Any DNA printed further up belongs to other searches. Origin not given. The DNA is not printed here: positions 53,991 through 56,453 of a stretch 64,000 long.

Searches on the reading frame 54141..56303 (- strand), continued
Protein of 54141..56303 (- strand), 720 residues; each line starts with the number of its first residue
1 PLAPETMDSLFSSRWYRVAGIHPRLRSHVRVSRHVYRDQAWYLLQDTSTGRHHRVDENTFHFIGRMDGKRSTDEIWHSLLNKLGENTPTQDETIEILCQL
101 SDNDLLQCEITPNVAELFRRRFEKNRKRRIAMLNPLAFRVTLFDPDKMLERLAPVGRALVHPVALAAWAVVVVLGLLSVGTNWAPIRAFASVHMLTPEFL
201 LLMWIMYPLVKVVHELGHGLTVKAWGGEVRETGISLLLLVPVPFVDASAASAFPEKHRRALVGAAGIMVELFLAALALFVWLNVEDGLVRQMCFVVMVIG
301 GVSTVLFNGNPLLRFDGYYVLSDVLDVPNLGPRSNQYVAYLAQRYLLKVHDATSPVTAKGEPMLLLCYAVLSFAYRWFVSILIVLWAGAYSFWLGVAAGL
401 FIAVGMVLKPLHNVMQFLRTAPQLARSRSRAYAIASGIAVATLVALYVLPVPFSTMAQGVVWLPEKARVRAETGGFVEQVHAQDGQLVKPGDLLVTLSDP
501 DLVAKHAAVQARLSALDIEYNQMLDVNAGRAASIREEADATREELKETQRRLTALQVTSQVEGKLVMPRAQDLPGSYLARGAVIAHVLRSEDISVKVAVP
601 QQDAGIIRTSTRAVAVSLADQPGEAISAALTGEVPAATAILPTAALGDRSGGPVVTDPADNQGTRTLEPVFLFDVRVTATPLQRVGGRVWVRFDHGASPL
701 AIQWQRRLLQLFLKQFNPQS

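Call 66: search_solved_structures(query=L001:10329-12305:+, max_evalue=1e-10, show_alignments=1)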
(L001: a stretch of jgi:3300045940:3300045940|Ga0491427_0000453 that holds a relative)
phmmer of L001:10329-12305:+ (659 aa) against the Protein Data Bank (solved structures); distinct sequences matched with E-value up to 1e-10: 24.
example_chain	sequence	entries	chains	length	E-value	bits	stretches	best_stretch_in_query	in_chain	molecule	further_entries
7xha_A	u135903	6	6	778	1.2e-107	364.1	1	76-617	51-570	Protein translocase subunit SecA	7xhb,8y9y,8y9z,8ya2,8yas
3dl8_A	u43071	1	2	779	1.2e-107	364.1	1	76-617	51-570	Protein translocase subunit secA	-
2ibm_A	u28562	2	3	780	1.2e-107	364.1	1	76-617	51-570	Preprotein translocase secA subunit | Protein translocase subunit SecA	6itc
3jv2_A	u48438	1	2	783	1.2e-107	364.1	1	76-617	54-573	Protein translocase subunit SecA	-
8ya0_A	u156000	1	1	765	1.3e-107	364.1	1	78-616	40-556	Protein translocase subunit SecA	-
1m6n_A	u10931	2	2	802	1.3e-107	364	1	76-617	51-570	Preprotein translocase secA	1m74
5eul_A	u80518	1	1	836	1.6e-107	363.8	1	76-617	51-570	Protein translocase subunit SecA, Insertion Peptide Chimera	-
1tf2_A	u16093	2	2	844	1.6e-107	363.7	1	76-617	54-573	Preprotein translocase secA subunit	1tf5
3iqm_A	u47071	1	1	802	3.5e-107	362.6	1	76-617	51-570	Protein translocase subunit secA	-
6t4h_A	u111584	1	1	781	6.8e-107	361.6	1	65-592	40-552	Protein translocase subunit SecA 2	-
6sxh_A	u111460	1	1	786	7e-107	361.6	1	65-592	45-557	Protein translocase subunit SecA 2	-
3iqy_A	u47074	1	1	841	1e-106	361.1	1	76-617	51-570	Protein translocase subunit secA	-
3jux_A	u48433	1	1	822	4.5e-105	355.6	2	184-592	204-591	Protein translocase subunit secA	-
4ys0_A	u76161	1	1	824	4.5e-105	355.6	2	184-592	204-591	Protein translocase subunit SecA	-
3din_A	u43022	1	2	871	5.7e-105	355.3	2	184-592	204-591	Protein translocase subunit secA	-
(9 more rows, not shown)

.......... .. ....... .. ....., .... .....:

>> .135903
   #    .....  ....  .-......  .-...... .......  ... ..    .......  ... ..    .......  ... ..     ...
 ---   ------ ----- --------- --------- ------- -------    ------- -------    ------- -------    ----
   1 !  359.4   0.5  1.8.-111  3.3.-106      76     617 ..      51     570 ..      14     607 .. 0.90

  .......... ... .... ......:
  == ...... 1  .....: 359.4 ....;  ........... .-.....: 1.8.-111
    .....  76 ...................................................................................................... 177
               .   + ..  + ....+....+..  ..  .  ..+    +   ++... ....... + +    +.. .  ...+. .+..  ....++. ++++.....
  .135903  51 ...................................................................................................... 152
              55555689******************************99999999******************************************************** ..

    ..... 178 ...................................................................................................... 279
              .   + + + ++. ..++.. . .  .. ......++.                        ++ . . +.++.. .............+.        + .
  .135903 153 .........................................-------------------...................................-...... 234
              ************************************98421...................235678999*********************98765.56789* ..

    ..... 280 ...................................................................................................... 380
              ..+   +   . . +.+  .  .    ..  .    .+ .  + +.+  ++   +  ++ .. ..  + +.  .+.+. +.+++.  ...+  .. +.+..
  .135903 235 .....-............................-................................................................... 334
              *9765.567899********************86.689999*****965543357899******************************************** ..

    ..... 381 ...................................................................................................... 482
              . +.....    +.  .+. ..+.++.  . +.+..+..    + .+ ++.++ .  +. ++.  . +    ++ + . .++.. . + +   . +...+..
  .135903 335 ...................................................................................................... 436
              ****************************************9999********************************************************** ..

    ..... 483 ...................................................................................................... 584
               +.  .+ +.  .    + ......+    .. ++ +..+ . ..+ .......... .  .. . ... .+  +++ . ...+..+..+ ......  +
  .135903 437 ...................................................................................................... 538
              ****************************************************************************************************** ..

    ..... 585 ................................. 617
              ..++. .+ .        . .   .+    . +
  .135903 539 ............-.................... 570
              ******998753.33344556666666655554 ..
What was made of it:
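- On Canonical SecA / SecA2: Alignment stops at about residue 570 of the 841-residue B. subtilis SecA (call 66).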

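Call 75: predict_structure(alignment_id=A5)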
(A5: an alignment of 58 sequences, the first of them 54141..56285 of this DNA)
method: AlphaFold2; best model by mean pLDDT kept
length: 714 residues; sequences in the alignment: 58
mean_pLDDT: 83.0   pTM: 0.63
mean pLDDT of the five models: 83.0, 81.8, 81.6, 77.4, 77.1
residues with pLDDT >= 90: 194; 70-90: 433; 50-70: 56; < 50: 31
segments of 3 or more residues with pLDDT < 50: 105-119, 126-132, 233-235
pLDDT, mean of each block of 10 residues (from residue 1): 63 83 86 84 81 90 90 88 85 78 54 46 48 63 86 89 95 92 85 89 87 85 62 55 68 87 95 94 94 91 88 87 82 88 79 84 94 89 80 89 86 76 81 87 89 84 87 87 90 92 93 89 88 92 91 88 81 87 79 85 89 80 86 87 85 85 88 67 90 85 72 55
secondary structure, 60 per line:
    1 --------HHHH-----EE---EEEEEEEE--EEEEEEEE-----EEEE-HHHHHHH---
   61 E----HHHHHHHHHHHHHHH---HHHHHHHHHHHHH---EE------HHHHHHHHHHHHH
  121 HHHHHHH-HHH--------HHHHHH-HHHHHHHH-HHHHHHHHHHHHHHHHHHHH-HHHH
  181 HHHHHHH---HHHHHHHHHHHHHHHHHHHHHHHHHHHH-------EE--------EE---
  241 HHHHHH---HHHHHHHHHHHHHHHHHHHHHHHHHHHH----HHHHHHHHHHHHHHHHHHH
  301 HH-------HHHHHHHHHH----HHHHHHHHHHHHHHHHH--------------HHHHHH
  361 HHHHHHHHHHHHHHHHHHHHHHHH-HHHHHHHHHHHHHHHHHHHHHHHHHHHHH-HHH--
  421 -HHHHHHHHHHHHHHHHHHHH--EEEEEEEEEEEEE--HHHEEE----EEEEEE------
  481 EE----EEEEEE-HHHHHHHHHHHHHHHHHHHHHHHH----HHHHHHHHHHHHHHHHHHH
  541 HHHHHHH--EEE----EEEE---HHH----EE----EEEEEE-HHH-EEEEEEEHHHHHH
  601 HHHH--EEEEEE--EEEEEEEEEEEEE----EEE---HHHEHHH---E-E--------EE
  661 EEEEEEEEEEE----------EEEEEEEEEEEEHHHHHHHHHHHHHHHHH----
elements in order (helices of 4 or more, strands of 3 or more residues): H9-12 E23-30 E33-40 E46-49 H51-57 H66-80 H84-96 H108-127 H140-145 H147-154 H156-175 H177-187 H191-218 H241-246 H250-277 H282-302 H310-319 H324-340 H355-384 H386-414 H422-441 E444-456 E462-464 E469-474 E487-492 H494-517 H522-547 E550-552 E557-560 E577-582 E588-594 H595-604 E607-612 E615-627 E632-634 E659-671 E682-693 H694-710

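Call 83: fold_search(model_id=the predicted structure, library=pdb)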
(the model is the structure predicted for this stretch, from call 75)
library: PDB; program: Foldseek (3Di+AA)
matches with E <= 10: 276; with E <= 0.001: 68
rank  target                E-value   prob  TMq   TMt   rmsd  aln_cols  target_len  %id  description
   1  1vf7_E                1.7e-11  1.00  0.24  0.54   6.0       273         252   16  Crystal structure of the membrane fusion protein, MexA of the multidrug transporter (released 2004-05-25)
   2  6iok_J                2.4e-11  1.00  0.25  0.47   5.6       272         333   16  Cryo-EM structure of multidrug efflux pump MexAB-OprM (0 degree state) (released 2019-04-03)
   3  1vf7_C                3.0e-11  1.00  0.23  0.56   5.8       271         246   17  Crystal structure of the membrane fusion protein, MexA of the multidrug transporter (released 2004-05-25)
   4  6iok_L                5.3e-11  1.00  0.25  0.47   5.9       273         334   16  Cryo-EM structure of multidrug efflux pump MexAB-OprM (0 degree state) (released 2019-04-03)
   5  1vf7_G                6.4e-11  1.00  0.23  0.54   6.3       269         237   16  Crystal structure of the membrane fusion protein, MexA of the multidrug transporter (released 2004-05-25)
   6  1vf7_H                1.0e-10  1.00  0.23  0.56   5.9       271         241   17  Crystal structure of the membrane fusion protein, MexA of the multidrug transporter (released 2004-05-25)
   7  6iol_L                1.1e-10  1.00  0.25  0.47   5.7       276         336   16  Cryo-EM structure of multidrug efflux pump MexAB-OprM (60 degree state) (released 2019-04-03)
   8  6iok_I                1.1e-10  1.00  0.25  0.48   5.9       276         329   16  Cryo-EM structure of multidrug efflux pump MexAB-OprM (0 degree state) (released 2019-04-03)
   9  9j3d_D                1.7e-10  1.00  0.25  0.47   6.2       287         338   15  Cryo-EM structure of TMexCD1-TOprJ1 (released 2025-08-13)
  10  6ta5_E                2.0e-10  1.00  0.25  0.46   5.6       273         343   16  OprM-MexA complex from the MexAB-OprM Pseudomonas aeruginosa whole assembly reconstituted in nanodiscs (released 2020-09-16)
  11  1vf7_B                2.3e-10  1.00  0.23  0.55   6.0       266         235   17  Crystal structure of the membrane fusion protein, MexA of the multidrug transporter (released 2004-05-25)
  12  9tg4_G                2.3e-10  1.00  0.24  0.43   6.5       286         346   16  Structure of the YbjP lipoprotein bound to the AcrABZ-TolC efflux pump (released 2026-04-08)
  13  6iol_K                2.8e-10  1.00  0.25  0.49   5.5       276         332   17  Cryo-EM structure of multidrug efflux pump MexAB-OprM (60 degree state) (released 2019-04-03)
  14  9a2v_MODEL_1_A        2.9e-10  1.00  0.23  0.37   6.9       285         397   15  Model of E. coli AcrA by in-cell photo-crosslinking MS and deep learning (released 2023-02-24)
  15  1vf7_A                3.9e-10  1.00  0.23  0.55   6.4       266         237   16  Crystal structure of the membrane fusion protein, MexA of the multidrug transporter (released 2004-05-25)
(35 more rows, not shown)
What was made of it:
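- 54141..56285 (-): PqqD(RRE)-like N-domain + M50-type intramembrane HExxH metalloprotease domain (HELGH at 55650-55664) + MexA/AcrA-like adaptor with an alpha-hairpin. Intact, 714 aa. AF2 model pLDDT 83; Foldseek hits MexA/AcrA/MacA at E about 1e-11 (calls 75, 83).
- The adaptor part folds like MexA/AcrA/MacA (call 83).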

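Call 89: search_dna_similar(query=window:54141-56285:-, collection=plasmids, mode=protein, max_evalue=1e-20, max_rows=15)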
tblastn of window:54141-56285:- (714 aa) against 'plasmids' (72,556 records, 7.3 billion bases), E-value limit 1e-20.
Records with a match: 56; places in all: 58; records where one place covers at least 80% of the query: 14.
Best place of each record, by identity: <60% 56.
By first word of the organism name: Escherichia 17; Azospirillum 11; Citrobacter 8; Rhizobium 3; Sinorhizobium 1; Ensifer 1; Methylosinus 1; Pontibrevibacter 1; Rhodobacteraceae 1; Alisedimentitalea 1; and 11 more.
By predicted mobility (MOB-suite, as given by PLSDB): non-mobilizable 43; conjugative 8; mobilizable 5.
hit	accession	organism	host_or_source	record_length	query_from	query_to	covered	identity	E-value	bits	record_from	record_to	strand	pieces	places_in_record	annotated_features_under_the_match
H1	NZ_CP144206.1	Sinorhizobium chiapasense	mixed culture,rhizosphere soil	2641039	3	695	97%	41.7%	7e-140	461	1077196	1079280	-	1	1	none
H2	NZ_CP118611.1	Ensifer adhaerens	Pure isolate,Rhizosphere of Cyperus ...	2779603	3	695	97%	41.6%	2e-143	471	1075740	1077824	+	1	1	none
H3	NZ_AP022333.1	Methylosinus sp. C49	-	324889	3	695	97%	41.4%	1e-141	466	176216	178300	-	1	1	PqqD family protein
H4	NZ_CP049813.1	Pontibrevibacter nitratireducens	-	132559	3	693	97%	39.8%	2e-127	425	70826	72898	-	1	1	PqqD family peptide modification chaperone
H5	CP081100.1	Rhodobacteraceae bacterium M382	-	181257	3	695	97%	39.1%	1e-123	414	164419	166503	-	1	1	M50 family metallopeptidase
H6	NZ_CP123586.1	Alisedimentitalea scapharcae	Anadara broughtonii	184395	3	695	97%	39.1%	1e-123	414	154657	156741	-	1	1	peptidase M50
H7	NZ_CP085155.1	Pseudosulfitobacter sp. DSM 107133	cell culture,Seawater from the North ...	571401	5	695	97%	38.6%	1e-128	428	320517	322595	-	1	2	site-2 protease family protein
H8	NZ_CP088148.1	Mesorhizobium ciceri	Cicer arietinum L.,cell culture,radical ...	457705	1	696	97%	37.8%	2e-123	413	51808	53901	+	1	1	hypothetical protein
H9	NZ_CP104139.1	Rhizobium sp. WSM1274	Vicia sp.,cell culture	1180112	1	695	97%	37.0%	7e-117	394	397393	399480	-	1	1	record has no annotation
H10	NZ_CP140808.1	Rhizobium beringeri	Trifolium pratense,whole organism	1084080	1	695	97%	36.4%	9e-109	370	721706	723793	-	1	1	record has no annotation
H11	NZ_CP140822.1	Rhizobium johnstonii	Trifolium pratense,whole organism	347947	1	693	97%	36.5%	2e-110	375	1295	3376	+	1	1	PqqD family peptide modification chaperone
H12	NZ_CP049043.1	Pseudohalocynthiibacter aestuariivivens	pure culutre,Seawater recirculating ...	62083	2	696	97%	35.6%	3e-94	328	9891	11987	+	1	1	PqqD family protein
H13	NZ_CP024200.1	Thalassospira marina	-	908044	7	696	97%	34.6%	5e-101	348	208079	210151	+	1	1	biotin/lipoyl-binding protein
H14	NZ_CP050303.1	Phyllobacterium sp. 628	Oxytropis pumilio,cell culture,root ...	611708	35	656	87%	23.9%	7e-30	134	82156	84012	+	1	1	HlyD family efflux transporter periplasmic adaptor subunit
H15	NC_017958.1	Tistrella mobilis KA081020-065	-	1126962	128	651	73%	27.8%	1e-27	127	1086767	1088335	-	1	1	record has no annotation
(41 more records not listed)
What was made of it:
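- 54141..56285 (-): PGAP names orthologues 'PqqD family' or 'M50 family' (call 89).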

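Call 90: get_annotated_region(hit=H3, flank=20000)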
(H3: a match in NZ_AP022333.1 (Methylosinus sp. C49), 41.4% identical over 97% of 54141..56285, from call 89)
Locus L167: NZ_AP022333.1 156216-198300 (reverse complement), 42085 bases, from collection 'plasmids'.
description: Methylosinus sp. C49 isolate Methylosinus sp. C49 plasmid pMSC49a, complete sequence
organism: Methylosinus sp. C49 (NCBI taxid 2699395)
taxonomy: Bacteria; Pseudomonadota; Alphaproteobacteria; Hyphomicrobiales; Methylocystaceae; Methylosinus; Methylosinus sp. C49
host: -; source: -; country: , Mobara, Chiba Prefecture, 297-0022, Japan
typing (MOB-suite, as given by PLSDB): non-mobilizable
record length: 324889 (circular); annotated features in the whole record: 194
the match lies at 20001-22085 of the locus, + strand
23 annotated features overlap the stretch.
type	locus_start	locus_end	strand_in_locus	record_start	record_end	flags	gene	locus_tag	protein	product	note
CDS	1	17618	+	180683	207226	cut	-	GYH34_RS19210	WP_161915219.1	LamG-like jellyroll fold domain-containing protein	-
CDS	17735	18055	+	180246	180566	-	-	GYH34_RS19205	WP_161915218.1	DUF3467 domain-containing protein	-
CDS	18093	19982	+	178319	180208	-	-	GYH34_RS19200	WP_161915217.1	efflux RND transporter periplasmic adaptor subunit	GO:0006810 - transport [Evidence IEA]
CDS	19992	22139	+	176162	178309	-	-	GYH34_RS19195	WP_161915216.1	PqqD family protein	-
CDS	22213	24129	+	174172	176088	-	-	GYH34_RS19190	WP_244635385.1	prepilin peptidase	-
CDS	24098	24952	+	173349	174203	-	-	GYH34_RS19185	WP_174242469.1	efflux RND transporter periplasmic adaptor subunit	GO:0006810 - transport [Evidence IEA]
CDS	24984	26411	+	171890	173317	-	-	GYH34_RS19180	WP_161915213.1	TolC family outer membrane protein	GO:0006810 - transport [Evidence IEA]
CDS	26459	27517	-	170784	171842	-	-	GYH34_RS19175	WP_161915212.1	aminotransferase class III-fold pyridoxal phosphate-dependent enzyme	-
CDS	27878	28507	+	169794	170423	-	-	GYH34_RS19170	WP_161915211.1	FecR family protein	-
CDS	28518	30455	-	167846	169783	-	-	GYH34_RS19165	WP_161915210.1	adenylate/guanylate cyclase domain-containing protein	-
CDS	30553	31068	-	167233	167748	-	-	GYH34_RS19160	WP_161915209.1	YchJ family protein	-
CDS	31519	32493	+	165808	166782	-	-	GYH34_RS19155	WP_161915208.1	serine dehydrogenasease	-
CDS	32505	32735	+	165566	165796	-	-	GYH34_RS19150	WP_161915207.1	hypothetical protein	-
CDS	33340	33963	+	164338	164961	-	-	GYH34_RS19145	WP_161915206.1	Fic family protein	-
CDS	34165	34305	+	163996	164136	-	-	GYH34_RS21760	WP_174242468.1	hypothetical protein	-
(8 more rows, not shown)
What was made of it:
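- On Classical type I secretion system: One is linked in the Methylosinus plasmid (call 90).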
